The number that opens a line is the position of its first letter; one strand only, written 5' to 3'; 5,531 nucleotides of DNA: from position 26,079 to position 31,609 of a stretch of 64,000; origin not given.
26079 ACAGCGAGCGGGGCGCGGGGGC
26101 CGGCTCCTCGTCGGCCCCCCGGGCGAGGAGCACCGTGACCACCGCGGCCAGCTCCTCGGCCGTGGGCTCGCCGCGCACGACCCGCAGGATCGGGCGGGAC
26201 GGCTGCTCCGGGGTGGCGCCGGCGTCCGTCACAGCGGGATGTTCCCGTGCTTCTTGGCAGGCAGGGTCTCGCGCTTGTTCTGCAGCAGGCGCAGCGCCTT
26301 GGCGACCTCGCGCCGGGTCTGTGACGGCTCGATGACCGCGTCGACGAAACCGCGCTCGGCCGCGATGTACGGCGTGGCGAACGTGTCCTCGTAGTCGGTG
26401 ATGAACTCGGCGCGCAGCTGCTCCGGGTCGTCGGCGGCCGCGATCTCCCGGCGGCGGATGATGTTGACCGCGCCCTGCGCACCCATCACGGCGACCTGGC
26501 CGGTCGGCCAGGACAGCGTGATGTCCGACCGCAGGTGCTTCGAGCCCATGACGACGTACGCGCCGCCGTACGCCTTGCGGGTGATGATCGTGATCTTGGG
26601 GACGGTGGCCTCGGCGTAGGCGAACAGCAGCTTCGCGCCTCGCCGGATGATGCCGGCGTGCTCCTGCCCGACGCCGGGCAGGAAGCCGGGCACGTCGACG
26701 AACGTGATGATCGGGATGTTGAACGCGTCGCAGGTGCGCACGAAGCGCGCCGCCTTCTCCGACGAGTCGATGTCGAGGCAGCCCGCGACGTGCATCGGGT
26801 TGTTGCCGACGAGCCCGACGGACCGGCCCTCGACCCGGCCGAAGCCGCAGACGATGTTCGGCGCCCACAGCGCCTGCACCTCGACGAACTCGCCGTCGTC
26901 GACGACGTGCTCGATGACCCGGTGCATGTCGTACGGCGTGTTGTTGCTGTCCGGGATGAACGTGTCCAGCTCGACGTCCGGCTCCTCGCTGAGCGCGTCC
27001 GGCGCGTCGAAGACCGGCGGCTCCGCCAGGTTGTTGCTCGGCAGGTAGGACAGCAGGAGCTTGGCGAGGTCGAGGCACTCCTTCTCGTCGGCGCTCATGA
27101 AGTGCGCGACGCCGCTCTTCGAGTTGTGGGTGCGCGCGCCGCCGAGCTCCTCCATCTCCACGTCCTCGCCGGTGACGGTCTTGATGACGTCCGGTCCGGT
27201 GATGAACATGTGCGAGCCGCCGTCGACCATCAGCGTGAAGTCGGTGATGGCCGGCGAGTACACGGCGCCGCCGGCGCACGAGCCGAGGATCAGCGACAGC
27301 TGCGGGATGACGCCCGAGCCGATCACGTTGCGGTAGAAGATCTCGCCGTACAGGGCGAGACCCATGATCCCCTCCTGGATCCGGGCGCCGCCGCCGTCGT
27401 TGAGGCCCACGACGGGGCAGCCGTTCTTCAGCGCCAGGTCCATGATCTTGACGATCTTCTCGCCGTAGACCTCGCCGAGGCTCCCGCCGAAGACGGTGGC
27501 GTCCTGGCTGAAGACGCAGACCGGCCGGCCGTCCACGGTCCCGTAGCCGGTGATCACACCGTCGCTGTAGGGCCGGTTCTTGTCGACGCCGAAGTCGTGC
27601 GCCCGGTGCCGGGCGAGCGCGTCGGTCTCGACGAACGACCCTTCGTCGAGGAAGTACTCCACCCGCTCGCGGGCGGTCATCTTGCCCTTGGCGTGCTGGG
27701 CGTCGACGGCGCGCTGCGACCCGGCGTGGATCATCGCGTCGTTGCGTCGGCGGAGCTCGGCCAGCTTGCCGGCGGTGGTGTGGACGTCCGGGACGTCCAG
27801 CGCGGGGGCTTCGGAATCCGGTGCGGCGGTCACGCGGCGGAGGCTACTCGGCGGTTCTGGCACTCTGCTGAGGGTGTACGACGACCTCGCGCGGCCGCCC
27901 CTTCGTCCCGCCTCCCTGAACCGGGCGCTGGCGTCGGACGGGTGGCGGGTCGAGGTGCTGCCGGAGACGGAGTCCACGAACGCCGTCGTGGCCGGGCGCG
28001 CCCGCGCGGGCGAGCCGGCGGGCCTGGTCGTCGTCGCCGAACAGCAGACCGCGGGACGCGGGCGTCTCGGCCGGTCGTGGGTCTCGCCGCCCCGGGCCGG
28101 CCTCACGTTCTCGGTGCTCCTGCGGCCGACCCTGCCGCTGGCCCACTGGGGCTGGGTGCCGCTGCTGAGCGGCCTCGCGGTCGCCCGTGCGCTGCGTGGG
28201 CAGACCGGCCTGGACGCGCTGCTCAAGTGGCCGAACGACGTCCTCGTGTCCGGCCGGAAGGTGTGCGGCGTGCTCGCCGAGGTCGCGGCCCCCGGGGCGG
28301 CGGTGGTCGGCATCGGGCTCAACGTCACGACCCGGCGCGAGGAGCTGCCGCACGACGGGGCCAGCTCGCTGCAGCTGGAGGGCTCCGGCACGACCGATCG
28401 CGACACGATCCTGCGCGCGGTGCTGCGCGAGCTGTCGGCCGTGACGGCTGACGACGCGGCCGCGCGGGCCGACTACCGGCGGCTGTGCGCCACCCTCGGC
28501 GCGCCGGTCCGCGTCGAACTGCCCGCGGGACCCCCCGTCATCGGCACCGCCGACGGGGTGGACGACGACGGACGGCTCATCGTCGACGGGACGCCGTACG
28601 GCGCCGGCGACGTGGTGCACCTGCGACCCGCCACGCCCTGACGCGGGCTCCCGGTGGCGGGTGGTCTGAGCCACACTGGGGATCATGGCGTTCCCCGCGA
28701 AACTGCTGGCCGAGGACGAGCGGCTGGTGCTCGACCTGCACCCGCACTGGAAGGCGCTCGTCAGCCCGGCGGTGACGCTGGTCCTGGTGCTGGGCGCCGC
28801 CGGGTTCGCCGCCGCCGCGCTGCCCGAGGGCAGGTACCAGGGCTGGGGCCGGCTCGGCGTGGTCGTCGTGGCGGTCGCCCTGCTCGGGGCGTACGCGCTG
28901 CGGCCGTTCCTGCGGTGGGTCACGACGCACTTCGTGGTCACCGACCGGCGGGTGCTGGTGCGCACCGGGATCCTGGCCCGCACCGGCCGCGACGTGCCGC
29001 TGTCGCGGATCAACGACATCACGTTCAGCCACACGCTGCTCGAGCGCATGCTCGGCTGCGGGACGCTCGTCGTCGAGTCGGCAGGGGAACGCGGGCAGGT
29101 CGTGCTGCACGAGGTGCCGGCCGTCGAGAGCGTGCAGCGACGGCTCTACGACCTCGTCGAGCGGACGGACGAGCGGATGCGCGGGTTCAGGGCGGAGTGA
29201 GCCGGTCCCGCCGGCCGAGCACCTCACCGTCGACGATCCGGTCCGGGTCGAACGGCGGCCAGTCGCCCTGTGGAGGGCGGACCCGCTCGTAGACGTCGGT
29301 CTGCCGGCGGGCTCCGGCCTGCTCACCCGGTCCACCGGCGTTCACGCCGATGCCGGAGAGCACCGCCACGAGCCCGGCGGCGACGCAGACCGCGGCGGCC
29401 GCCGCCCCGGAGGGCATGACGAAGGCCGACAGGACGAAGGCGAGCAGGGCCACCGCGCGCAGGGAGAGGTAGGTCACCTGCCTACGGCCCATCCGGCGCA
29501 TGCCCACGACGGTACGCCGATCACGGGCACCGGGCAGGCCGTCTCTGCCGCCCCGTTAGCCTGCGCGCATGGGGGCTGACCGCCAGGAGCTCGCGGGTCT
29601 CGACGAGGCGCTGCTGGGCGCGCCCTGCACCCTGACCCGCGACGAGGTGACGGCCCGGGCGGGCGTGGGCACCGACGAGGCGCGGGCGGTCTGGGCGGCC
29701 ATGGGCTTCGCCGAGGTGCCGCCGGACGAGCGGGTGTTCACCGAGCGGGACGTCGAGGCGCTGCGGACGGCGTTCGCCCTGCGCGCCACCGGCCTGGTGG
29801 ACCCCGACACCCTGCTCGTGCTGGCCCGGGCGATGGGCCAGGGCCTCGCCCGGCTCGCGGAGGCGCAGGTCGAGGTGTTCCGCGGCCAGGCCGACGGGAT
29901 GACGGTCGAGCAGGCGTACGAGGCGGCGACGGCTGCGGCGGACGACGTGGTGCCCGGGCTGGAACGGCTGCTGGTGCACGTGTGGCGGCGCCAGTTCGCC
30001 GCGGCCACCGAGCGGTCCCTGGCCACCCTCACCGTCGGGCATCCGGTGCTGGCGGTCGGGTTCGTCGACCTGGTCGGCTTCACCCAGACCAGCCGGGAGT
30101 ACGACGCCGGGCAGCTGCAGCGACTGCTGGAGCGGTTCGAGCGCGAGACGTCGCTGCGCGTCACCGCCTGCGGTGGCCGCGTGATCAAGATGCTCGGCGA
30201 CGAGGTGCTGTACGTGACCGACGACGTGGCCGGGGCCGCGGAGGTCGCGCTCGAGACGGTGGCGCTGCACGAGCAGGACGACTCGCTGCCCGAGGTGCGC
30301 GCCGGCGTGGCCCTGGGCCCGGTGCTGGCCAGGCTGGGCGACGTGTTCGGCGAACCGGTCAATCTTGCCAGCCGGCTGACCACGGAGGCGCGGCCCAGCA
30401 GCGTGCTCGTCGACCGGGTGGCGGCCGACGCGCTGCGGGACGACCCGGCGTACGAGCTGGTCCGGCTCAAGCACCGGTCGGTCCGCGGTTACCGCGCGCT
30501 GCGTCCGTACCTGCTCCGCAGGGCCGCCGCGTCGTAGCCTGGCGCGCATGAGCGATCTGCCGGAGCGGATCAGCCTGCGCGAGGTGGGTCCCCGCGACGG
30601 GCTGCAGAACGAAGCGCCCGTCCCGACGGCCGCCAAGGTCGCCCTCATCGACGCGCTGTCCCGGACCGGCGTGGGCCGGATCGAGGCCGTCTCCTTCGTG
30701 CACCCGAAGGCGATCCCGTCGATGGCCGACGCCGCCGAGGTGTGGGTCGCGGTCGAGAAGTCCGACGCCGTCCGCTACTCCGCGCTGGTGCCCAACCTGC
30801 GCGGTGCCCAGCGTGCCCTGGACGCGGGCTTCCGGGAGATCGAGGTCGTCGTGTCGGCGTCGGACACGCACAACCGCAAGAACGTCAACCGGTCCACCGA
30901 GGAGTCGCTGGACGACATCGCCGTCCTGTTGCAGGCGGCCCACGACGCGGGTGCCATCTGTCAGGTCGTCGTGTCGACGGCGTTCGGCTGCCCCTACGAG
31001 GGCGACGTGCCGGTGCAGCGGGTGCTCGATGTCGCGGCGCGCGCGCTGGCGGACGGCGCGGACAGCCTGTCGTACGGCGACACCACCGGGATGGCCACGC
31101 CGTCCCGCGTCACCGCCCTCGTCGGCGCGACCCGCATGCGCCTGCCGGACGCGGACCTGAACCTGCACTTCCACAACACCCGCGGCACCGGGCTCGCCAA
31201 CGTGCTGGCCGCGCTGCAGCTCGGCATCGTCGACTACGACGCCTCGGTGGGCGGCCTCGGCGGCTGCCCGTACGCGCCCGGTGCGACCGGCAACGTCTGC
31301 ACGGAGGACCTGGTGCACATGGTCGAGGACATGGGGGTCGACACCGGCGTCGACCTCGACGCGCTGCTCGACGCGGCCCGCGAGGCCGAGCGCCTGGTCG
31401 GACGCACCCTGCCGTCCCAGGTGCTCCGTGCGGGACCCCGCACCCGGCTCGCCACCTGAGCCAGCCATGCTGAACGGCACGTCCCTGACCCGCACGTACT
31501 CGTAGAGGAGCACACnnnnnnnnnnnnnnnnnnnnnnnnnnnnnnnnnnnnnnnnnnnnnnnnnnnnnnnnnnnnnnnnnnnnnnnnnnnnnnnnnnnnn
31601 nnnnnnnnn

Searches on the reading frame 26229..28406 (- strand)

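Call 66: search_protein_families(library=pfam, proteins=[window:26229-28406:-], max_evalue=0.00001)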
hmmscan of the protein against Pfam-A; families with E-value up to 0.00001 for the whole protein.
window:26229-28406:- (725 aa): 2 families
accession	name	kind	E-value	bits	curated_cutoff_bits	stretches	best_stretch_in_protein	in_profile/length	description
PF01039.27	Carboxyl_trans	-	2.9e-196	653.3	22.3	1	237-723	2-493/493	Carboxyl transferase domain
PF03255.19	ACCA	-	2.6e-11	43.7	23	1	517-616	93-201/310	Acetyl co-enzyme A carboxylase carboxyltransferase-like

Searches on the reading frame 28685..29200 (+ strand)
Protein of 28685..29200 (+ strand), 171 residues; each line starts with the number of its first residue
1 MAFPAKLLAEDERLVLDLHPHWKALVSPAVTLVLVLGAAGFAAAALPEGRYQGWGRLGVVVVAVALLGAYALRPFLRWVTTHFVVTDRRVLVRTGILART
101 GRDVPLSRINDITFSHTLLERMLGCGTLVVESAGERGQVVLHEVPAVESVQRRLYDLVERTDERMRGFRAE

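Call 65: search_protein_families(library=pfam, proteins=[window:28685-29200:+], max_evalue=0.00001)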
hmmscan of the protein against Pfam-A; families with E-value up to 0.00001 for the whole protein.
window:28685-29200:+ (171 aa): 1 family
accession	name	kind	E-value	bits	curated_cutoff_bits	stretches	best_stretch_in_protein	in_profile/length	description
PF03703.20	bPH_2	-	1.4e-20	73.8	22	1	78-153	1-77/78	Bacterial PH domain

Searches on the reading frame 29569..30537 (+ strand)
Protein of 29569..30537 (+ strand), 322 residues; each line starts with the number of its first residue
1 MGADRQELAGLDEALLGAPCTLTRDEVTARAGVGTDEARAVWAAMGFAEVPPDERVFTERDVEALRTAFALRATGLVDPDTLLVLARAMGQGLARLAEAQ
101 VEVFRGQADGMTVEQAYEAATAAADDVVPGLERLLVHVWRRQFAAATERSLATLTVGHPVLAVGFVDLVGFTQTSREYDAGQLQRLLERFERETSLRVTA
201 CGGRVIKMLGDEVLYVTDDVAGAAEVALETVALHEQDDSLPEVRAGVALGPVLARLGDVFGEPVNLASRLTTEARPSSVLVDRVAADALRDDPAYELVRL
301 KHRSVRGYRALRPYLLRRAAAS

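Call 65: search_protein_families(library=pfam, proteins=[window:29569-30537:+], max_evalue=0.00001)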
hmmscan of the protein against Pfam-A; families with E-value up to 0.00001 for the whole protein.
window:29569-30537:+ (322 aa): 2 families
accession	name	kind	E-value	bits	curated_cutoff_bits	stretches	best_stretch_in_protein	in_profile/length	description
PF00211.25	Guanylate_cyc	-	8.2e-10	39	21.9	1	162-316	10-181/183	Adenylate and Guanylate cyclase catalytic domain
PF16701.10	Ad_Cy_reg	-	1.1e-06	29.1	28.6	1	16-136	52-175/186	Adenylate cyclase regulatory domain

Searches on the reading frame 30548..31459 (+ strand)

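Call 65: search_protein_families(library=pfam, proteins=[window:30548-31459:+], max_evalue=0.00001)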
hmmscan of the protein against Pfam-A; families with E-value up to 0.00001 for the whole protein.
window:30548-31459:+ (303 aa): 1 family
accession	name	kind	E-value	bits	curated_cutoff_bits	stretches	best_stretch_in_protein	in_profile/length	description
PF00682.25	HMGL-like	-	1.1e-44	153.3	29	1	8-277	2-257/260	HMGL-like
